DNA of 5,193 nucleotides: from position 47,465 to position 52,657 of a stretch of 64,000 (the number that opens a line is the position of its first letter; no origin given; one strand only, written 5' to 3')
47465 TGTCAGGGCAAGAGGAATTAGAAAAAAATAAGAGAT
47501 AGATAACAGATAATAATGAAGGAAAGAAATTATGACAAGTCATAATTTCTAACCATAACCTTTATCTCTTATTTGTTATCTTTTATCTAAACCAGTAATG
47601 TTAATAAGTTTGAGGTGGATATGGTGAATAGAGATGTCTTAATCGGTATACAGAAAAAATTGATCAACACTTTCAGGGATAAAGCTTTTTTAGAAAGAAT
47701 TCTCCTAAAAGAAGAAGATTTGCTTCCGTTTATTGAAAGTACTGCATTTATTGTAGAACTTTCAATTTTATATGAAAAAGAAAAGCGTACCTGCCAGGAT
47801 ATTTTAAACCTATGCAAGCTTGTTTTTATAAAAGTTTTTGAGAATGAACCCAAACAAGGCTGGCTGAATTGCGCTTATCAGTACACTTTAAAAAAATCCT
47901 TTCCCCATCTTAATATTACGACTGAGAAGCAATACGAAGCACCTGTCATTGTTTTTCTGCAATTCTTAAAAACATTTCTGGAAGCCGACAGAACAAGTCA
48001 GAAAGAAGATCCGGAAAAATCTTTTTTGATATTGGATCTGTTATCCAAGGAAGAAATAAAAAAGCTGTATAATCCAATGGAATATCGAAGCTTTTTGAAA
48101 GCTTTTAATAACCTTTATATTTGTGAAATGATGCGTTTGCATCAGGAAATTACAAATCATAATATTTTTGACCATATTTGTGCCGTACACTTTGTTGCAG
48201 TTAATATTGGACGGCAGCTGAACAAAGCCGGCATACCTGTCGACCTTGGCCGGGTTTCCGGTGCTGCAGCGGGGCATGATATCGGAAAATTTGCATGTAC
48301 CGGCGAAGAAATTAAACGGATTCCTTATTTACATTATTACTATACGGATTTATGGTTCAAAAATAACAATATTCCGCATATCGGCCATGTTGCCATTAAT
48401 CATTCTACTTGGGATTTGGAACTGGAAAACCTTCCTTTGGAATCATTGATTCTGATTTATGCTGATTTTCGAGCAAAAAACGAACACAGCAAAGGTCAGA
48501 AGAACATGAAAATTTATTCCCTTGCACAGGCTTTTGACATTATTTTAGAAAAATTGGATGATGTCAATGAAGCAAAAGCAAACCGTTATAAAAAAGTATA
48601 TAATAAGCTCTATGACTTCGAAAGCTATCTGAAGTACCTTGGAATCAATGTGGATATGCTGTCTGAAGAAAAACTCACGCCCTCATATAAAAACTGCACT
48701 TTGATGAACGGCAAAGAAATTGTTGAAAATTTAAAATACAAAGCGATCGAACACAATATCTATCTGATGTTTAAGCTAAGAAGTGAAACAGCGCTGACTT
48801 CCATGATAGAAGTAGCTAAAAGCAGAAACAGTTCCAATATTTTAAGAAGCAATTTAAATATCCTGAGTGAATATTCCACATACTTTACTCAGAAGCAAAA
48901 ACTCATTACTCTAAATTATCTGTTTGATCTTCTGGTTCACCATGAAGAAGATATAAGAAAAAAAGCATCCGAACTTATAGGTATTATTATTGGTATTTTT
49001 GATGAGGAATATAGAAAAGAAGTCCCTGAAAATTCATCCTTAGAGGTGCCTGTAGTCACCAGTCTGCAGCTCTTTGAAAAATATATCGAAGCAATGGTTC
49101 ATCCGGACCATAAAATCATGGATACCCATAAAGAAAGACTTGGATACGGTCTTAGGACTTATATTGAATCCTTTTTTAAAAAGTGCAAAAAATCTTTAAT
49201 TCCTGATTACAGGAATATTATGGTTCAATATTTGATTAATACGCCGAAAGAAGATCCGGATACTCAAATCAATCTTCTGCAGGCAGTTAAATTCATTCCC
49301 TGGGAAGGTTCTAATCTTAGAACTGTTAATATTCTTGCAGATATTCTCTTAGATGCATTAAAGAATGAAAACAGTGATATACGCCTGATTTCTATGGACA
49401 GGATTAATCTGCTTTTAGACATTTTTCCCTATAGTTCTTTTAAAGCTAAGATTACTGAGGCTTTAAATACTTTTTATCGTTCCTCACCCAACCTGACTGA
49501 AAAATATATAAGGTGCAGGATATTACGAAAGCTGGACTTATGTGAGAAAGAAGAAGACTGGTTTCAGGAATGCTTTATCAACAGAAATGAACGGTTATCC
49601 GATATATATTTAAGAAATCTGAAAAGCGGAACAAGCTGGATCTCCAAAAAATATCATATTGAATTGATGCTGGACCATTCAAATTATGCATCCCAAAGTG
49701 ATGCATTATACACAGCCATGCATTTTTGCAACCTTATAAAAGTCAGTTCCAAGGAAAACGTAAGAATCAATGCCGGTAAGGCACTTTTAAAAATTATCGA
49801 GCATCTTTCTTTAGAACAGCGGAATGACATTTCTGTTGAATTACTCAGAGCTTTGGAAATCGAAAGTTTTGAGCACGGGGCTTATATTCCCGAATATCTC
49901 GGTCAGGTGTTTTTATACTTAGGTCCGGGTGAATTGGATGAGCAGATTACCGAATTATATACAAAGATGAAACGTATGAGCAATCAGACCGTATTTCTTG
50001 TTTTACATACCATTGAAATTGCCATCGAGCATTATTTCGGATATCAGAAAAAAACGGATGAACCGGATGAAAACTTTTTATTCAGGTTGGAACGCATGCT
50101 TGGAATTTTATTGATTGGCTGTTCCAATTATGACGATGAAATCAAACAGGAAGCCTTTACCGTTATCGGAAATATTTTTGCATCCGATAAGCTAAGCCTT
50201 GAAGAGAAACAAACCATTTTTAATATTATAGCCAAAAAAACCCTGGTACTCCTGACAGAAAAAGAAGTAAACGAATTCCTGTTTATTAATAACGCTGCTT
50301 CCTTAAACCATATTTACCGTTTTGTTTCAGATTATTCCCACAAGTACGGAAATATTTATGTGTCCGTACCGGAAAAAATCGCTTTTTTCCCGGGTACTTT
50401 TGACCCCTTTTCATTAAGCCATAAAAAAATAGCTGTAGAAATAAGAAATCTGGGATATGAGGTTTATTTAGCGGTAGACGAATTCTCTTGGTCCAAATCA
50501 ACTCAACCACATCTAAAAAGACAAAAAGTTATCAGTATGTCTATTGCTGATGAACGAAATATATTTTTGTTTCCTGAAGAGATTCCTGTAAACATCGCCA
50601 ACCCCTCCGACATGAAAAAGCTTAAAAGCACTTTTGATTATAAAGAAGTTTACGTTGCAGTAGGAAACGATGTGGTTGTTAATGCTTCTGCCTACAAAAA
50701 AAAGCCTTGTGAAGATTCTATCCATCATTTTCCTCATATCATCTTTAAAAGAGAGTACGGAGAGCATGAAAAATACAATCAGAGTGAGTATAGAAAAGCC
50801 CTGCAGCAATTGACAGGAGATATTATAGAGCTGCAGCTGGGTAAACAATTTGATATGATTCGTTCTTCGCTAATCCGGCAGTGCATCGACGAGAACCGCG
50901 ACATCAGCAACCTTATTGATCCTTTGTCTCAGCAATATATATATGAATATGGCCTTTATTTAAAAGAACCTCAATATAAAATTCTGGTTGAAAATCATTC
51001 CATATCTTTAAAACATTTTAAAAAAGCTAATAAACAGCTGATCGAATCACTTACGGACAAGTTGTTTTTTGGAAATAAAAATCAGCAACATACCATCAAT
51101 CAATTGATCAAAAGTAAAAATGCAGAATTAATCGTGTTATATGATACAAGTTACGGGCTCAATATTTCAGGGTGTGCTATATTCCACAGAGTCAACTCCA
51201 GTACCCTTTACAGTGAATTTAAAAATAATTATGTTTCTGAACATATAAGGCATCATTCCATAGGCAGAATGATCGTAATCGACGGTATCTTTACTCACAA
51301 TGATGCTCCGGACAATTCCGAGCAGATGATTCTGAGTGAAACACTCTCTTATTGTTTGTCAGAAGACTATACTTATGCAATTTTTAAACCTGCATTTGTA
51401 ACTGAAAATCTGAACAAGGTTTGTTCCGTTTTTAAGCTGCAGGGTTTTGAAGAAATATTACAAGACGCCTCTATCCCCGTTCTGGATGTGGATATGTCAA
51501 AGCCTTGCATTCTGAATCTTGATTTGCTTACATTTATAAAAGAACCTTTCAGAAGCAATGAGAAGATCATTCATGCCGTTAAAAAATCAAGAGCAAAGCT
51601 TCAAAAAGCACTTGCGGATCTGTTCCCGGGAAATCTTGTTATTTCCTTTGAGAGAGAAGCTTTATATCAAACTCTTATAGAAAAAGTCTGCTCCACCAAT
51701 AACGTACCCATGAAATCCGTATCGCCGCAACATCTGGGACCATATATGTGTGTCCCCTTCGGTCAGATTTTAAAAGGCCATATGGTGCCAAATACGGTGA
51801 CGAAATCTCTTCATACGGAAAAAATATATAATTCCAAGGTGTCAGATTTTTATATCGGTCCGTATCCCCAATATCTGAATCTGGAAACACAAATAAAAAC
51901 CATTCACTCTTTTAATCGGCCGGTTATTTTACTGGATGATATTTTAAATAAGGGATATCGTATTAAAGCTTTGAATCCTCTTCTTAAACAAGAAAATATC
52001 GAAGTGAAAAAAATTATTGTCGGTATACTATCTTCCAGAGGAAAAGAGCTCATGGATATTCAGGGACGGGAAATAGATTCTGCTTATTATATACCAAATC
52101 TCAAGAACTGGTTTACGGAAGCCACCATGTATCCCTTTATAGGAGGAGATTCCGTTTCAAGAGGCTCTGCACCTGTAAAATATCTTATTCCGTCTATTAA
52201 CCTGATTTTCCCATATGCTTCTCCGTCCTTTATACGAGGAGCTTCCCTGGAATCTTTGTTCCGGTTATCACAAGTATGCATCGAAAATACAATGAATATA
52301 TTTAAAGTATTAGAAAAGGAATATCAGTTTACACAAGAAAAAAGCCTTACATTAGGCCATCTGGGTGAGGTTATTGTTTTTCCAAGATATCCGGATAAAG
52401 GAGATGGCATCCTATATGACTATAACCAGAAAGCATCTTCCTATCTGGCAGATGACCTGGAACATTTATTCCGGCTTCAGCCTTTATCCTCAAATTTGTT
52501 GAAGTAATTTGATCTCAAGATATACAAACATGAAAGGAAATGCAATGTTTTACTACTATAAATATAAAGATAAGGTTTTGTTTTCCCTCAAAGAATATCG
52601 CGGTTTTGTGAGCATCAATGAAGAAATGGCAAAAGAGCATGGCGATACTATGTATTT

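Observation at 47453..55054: Three-gene module (giant fusion protein, LDH-like dehydrogenase, flavoprotein) wedged between prfA and DUF1385-prmC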

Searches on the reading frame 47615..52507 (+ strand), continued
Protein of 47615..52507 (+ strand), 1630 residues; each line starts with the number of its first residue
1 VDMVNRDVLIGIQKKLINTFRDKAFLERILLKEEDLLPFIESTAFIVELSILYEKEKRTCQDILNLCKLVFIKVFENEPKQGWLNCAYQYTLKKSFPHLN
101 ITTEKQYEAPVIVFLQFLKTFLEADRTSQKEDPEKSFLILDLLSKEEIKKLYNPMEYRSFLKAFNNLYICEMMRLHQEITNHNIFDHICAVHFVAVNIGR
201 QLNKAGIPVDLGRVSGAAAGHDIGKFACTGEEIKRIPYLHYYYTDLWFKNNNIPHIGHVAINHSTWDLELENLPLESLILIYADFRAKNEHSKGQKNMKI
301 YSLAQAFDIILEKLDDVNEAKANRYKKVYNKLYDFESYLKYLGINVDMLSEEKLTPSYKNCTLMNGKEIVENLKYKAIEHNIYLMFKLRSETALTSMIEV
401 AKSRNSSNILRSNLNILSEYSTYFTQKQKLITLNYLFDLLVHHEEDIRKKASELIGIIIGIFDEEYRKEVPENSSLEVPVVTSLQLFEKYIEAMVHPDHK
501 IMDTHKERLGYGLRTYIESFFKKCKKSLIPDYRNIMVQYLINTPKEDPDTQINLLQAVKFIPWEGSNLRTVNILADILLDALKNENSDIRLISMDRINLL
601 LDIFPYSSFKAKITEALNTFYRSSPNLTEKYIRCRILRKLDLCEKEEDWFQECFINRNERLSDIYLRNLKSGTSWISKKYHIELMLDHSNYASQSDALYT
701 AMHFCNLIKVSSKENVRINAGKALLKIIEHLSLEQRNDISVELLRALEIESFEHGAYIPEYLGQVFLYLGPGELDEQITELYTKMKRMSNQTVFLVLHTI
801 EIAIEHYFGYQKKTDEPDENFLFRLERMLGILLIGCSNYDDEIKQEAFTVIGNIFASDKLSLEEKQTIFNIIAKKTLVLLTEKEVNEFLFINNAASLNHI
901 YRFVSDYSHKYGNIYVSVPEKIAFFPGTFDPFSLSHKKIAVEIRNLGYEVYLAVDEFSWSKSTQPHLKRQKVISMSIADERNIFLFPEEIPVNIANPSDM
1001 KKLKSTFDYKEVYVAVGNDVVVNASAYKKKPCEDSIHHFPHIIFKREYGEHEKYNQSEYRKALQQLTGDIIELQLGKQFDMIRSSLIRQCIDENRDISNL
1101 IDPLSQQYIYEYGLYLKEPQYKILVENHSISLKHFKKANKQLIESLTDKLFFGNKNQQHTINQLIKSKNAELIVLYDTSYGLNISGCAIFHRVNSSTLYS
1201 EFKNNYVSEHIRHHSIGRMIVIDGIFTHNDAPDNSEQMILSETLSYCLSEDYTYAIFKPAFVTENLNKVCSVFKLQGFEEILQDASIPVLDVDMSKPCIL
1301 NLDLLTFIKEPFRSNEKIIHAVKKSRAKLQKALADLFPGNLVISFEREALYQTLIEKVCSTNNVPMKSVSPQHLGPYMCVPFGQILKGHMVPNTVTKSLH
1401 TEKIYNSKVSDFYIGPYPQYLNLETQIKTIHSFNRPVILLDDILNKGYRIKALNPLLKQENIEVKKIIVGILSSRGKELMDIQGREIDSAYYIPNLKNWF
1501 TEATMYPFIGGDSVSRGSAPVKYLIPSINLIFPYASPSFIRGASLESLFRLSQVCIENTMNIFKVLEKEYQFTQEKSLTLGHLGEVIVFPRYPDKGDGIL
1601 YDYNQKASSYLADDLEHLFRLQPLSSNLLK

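Call 62: search_protein_families(library=ncbifam, alignment_id=A1, max_evalue=0.1)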
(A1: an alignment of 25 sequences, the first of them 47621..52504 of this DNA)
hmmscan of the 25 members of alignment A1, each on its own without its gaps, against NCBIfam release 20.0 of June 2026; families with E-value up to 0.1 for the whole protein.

A. member 1, window:47621-52504:+ (1628 aa): 10 families
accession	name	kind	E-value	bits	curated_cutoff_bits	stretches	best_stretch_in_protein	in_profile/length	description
TIGR00482.1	TIGR00482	equivalog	2.7e-08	34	112.45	1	923-1113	2-194/194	nicotinate (nicotinamide) nucleotide adenylyltransferase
NF000840.1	PRK00071.1-3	equivalog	3.1e-06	26.8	150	1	918-1114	6-199/201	nicotinate-nucleotide adenylyltransferase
NF045665.1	NTPtran_DVU1551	equivalog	0.00011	21.4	315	1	135-223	175-259/359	DVU_1551 family NTP transferase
TIGR00125.1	cyt_tran_rel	domain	0.00019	21.6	27.7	1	920-963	1-45/65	adenylyltransferase/cytidyltransferase family protein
TIGR01510.1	coaD_prev_kdtB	equivalog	0.0016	18.5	103.3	1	920-983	1-64/155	pantetheine-phosphate adenylyltransferase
TIGR00295.1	TIGR00295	hypoth_equivalog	0.0021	17.8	172.35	1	179-226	11-58/164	TIGR00295 family protein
NF006479.0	PRK08887.1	equivalog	0.0029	17.4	164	0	1079-1114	136-171/174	nicotinate-nicotinamide nucleotide adenylyltransferase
NF000841.0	PRK00071.1-4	equivalog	0.0035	17.1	197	1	918-1113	7-192/194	nicotinate-nucleotide adenylyltransferase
NF000839.0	PRK00071.1-1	equivalog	0.0055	16.6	187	1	920-1115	8-217/219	nicotinate-nucleotide adenylyltransferase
NF002635.0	PRK02304.1-4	subfamily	0.022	14.3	146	1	1425-1486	109-169/188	adenine phosphoribosyltransferase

B. families by the number of members that match (of 25 scanned): 29 families (the first 25 are shown)
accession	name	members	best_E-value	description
TIGR00482.1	TIGR00482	25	2.8e-15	nicotinate (nicotinamide) nucleotide adenylyltransferase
NF000840.1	PRK00071.1-3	25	6.2e-13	nicotinate-nucleotide adenylyltransferase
NF000839.0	PRK00071.1-1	25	2e-09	nicotinate-nucleotide adenylyltransferase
NF006479.0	PRK08887.1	25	6.1e-09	nicotinate-nicotinamide nucleotide adenylyltransferase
NF000841.0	PRK00071.1-4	25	2.5e-08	nicotinate-nucleotide adenylyltransferase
TIGR01510.1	coaD_prev_kdtB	25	2.9e-07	pantetheine-phosphate adenylyltransferase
TIGR00125.1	cyt_tran_rel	23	5.8e-09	adenylyltransferase/cytidyltransferase family protein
NF000842.0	PRK00071.2-1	21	9e-11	nicotinate-nucleotide adenylyltransferase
NF045665.1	NTPtran_DVU1551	21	5e-05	DVU_1551 family NTP transferase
TIGR00295.1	TIGR00295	15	0.00061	TIGR00295 family protein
NF002635.0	PRK02304.1-4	15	0.0052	adenine phosphoribosyltransferase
NF003548.0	PRK05205.1-4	5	0.016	bifunctional pyr operon transcriptional regulator/uracil phosphoribosyltransferase PyrR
NF006605.0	PRK09162.1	4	0.0013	hypoxanthine-guanine phosphoribosyltransferase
NF005519.0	PRK07152.1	3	2.2e-08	nicotinate-nucleotide adenylyltransferase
TIGR01203.1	HGPRTase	2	0.0074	hypoxanthine phosphoribosyltransferase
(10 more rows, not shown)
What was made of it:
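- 51746..52240 (+): Giant residues ~1376-1540: type-I phosphoribosyltransferase-like domain. It has the PRPP loop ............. and the conserved loop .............. Weak NCBIfam APRT/HGPRT/PyrR hits (call 62).
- On Type I phosphoribosyltransferases: NCBIfam APRT, HGPRT and PyrR hits are weak (call 62).
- Closest known: NadD-YqeK pair or fusion of Gram-positive bacteria. Same: NCBIfam PRK07152 (which I recall, unchecked here, to be the NadD-YqeK fusion model) hits 3 of 25 family members (call 62).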

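Call 92: search_protein_families(library=padloc, proteins=[window:47621-52504:+], max_evalue=0.01)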
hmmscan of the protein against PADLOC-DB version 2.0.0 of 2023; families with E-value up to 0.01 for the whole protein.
window:47621-52504:+ (1628 aa): 1 family
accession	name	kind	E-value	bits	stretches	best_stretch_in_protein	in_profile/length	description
PDLC03962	ShosT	-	0.0012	16.8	1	1420-1484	148-215/237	-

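Call 99: list_cluster_members(proteins=[P0001, P0121, P0241])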
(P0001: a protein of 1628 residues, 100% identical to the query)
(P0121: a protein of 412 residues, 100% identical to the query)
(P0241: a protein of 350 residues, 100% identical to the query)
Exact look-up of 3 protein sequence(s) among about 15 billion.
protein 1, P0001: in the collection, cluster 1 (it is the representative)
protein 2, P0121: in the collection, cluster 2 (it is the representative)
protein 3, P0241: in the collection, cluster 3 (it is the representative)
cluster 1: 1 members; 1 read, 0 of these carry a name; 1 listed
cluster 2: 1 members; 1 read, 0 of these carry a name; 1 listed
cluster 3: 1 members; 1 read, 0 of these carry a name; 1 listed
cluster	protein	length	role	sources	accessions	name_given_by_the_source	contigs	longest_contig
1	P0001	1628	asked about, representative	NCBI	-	-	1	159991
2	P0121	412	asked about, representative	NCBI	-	-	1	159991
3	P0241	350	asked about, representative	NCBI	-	-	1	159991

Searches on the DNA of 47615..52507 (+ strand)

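Call 22: search_rna_families(sources=[L003, L005, L007, L008, L015, L029], threshold=gathering)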
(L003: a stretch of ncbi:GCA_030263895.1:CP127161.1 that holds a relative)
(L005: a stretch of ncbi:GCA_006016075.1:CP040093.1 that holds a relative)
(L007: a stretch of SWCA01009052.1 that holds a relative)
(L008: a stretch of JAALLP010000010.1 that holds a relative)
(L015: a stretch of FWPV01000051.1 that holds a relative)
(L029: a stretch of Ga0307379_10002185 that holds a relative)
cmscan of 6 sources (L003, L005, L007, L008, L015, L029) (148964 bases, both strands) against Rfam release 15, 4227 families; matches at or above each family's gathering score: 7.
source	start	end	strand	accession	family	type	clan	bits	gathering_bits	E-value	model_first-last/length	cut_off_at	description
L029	19962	20335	+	RF00010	RNaseP_bact_a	Gene; ribozyme;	CL00002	310.2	100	3e-100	1-367/367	no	Bacterial RNase P class A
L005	24587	24790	-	RF00230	T-box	Cis-reg; leader;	-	106.9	93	3e-22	1-219/219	no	T-box leader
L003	23733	23864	+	RF00379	c-di-AMP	Cis-reg; riboswitch;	-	98.4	38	1e-21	1-134/134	no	c-di-AMP riboswitch aptamer (ydaO/yuaA leader)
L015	2081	2154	-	RF00005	tRNA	Gene; tRNA;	CL00001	72.8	29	1.2e-13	1-71/71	no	tRNA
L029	18763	18835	+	RF00005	tRNA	Gene; tRNA;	CL00001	70.9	29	4.1e-13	1-71/71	no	tRNA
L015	2163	2235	-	RF00005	tRNA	Gene; tRNA;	CL00001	68.7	29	1.7e-12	1-71/71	no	tRNA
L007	2000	2096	-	RF00504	Glycine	Cis-reg; riboswitch;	CL00125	65.1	32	6.7e-11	1-94/94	no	Glycine riboswitch aptamer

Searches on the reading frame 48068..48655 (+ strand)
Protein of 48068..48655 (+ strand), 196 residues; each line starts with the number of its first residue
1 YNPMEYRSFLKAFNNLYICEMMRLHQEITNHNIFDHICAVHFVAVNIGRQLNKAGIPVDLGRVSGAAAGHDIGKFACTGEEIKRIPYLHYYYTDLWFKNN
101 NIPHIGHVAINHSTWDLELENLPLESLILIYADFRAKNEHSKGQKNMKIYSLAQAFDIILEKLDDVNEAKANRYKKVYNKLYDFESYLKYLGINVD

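Call 57: search_solved_structures(query=window:48068-48655:+, max_evalue=10, show_alignments=3)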
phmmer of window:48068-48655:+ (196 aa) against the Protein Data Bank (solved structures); distinct sequences matched with E-value up to 10: 1.
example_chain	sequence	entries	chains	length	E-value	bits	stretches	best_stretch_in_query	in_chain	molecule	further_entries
1xx7_A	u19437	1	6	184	0.037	17.2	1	31-89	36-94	oxetanocin-like protein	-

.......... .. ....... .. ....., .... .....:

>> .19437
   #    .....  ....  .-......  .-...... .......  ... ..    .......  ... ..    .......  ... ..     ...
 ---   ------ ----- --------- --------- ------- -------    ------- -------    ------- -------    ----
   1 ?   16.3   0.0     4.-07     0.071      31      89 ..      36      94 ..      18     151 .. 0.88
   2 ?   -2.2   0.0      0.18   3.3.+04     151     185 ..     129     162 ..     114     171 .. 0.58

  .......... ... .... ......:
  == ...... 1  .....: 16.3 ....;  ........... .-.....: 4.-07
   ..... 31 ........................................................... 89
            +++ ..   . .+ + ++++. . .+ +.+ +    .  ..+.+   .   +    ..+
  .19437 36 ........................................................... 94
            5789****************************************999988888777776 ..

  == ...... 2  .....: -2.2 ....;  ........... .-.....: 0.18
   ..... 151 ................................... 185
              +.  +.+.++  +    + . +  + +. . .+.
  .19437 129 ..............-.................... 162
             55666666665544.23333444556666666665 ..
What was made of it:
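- On Binuclear HD phosphohydrolases (YqeK-type / HDIG): PDB 1xx7 matches at E 0.037 (call 57).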
